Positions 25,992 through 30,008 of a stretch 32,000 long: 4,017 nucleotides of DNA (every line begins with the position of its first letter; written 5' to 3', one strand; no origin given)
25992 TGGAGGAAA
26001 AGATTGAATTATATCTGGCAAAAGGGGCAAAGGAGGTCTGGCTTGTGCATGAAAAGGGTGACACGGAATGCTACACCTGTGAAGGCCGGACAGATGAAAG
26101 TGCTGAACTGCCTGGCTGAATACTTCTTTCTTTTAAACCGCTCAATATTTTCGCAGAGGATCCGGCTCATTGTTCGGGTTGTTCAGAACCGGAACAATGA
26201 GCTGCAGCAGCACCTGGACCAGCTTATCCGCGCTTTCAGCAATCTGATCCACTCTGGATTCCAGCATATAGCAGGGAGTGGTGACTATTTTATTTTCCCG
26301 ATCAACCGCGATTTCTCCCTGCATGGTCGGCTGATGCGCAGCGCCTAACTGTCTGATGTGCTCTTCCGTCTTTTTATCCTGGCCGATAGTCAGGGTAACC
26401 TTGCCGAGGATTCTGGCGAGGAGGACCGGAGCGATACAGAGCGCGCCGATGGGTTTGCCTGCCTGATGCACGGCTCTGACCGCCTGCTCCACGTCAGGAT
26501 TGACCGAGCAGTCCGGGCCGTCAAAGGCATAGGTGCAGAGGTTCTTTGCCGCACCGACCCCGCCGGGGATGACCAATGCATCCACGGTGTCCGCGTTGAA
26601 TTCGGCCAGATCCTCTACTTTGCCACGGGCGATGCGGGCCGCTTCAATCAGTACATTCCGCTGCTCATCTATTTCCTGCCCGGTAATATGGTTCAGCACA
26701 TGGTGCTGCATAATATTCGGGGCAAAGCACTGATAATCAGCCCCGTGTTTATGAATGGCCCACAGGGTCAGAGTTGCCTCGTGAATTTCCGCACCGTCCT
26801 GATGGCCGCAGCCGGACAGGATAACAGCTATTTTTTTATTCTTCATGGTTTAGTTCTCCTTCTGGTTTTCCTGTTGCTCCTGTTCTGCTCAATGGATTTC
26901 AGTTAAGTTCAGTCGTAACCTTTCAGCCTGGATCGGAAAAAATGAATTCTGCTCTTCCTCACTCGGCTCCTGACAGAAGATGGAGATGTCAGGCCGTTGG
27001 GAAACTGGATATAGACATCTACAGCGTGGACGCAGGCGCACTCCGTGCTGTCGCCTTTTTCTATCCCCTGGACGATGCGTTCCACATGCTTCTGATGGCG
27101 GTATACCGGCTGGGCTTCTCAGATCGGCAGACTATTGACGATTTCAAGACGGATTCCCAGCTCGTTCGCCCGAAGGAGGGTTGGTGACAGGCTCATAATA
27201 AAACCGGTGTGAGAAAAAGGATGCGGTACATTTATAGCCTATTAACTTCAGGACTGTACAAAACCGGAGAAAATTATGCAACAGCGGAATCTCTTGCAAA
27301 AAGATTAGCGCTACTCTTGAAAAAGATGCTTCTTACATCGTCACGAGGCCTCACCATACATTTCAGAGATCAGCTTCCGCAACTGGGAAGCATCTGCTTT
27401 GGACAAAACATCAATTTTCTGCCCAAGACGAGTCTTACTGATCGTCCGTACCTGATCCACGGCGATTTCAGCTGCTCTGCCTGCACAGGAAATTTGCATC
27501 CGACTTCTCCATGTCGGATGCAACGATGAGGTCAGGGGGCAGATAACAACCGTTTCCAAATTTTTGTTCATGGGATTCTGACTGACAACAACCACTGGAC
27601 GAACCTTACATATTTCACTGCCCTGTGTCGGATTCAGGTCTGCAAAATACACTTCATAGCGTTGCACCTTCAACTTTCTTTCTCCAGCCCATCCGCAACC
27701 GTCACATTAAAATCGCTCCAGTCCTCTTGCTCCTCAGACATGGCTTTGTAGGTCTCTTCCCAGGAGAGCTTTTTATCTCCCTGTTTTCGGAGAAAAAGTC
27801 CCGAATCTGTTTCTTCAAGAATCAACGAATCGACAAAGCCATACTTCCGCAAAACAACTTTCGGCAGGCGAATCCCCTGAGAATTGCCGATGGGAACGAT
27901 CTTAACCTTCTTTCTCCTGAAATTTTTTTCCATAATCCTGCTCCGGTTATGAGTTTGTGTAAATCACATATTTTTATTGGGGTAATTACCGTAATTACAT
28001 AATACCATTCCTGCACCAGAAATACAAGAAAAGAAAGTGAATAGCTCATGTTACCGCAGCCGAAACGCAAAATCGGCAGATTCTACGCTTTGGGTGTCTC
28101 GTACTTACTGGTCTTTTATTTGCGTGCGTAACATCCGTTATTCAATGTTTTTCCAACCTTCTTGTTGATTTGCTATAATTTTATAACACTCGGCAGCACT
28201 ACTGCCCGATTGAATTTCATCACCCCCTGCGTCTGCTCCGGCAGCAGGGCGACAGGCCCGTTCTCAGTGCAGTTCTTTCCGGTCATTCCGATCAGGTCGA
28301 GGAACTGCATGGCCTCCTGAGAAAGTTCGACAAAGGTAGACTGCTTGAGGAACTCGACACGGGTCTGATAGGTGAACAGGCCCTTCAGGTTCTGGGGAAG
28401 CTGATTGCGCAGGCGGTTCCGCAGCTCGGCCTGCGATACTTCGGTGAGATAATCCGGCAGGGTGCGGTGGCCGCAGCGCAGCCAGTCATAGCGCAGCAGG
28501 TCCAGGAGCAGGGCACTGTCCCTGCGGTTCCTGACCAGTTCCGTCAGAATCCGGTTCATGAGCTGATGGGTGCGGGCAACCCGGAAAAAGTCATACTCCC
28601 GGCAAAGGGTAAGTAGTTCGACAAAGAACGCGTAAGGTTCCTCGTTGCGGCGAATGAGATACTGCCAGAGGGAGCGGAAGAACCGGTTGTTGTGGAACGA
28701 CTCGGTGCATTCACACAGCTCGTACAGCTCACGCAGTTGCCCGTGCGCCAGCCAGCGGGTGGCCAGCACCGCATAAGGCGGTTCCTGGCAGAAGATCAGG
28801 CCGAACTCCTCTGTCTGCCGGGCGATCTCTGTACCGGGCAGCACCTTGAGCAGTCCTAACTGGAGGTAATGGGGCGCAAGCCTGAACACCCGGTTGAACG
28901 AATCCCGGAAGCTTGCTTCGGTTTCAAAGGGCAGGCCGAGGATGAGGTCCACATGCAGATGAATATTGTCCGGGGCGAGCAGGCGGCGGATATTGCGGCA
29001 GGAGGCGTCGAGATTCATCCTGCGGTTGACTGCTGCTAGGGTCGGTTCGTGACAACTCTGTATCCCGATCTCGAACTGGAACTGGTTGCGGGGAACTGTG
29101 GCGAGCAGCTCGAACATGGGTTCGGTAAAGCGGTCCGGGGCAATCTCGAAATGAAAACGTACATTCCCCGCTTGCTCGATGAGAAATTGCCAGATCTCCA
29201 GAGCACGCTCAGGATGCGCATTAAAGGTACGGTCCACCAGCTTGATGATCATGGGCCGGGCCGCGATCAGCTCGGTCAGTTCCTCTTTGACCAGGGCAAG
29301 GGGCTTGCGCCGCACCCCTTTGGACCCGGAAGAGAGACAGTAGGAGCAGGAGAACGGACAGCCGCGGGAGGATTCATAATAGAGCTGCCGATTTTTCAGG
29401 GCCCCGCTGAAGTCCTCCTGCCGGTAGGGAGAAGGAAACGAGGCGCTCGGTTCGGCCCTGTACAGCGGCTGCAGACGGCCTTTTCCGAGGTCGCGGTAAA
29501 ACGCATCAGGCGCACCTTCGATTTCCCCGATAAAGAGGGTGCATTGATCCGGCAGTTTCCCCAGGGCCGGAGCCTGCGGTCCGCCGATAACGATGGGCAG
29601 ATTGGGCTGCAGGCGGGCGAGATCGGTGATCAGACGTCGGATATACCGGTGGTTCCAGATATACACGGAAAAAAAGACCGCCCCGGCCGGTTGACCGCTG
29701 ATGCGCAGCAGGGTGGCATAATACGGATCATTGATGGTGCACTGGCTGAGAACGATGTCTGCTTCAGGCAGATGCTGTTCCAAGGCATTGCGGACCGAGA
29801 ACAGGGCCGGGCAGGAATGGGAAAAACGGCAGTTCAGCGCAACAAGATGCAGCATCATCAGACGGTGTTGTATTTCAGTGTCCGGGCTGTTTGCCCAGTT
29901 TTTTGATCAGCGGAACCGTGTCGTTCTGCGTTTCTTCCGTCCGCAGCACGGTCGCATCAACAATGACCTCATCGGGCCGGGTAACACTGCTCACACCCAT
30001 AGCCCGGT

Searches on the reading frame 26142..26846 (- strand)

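Call 74: search_protein_families(library=pfam, proteins=[window:26142-26846:-], max_evalue=0.001)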
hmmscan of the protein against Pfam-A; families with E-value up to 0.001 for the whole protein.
window:26142-26846:- (234 aa): 1 family
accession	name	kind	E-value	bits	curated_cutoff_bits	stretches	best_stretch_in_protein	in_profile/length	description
PF01965.30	DJ-1_PfpI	-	4.3e-07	30.3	26.6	1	80-145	54-109/165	DJ-1/PfpI family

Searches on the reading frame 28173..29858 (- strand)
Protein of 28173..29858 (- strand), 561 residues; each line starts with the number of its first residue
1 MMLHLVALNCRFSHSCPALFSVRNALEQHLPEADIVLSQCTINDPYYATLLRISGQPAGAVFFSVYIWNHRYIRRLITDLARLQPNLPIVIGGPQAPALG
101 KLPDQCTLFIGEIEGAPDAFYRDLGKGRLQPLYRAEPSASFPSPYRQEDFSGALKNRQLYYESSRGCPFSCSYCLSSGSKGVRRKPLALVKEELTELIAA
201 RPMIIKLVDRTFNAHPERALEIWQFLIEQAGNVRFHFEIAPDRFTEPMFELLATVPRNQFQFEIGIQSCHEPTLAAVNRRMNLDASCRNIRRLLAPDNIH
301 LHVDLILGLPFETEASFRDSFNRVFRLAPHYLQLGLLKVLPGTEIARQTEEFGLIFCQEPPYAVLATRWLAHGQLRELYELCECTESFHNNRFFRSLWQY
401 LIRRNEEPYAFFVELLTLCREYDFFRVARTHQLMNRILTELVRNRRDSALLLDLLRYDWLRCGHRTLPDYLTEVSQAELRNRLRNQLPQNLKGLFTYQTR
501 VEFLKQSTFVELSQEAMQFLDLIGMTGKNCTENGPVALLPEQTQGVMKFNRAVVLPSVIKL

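Call 74: search_protein_families(library=pfam, proteins=[window:28173-29858:-], max_evalue=0.001)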
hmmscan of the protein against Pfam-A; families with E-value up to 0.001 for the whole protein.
window:28173-29858:- (561 aa): 3 families
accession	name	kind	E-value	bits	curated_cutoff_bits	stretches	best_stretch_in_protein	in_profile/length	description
PF13311.11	DUF4080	-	4.7e-19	69.7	22.9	1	350-490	1-144/188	Protein of unknown function (DUF4080)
PF04055.27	Radical_SAM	-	4.2e-14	53.5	29.5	1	162-322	2-164/166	Radical SAM superfamily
PF02310.24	B12-binding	-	3.5e-05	24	32.1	1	12-96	10-91/121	B12 binding domain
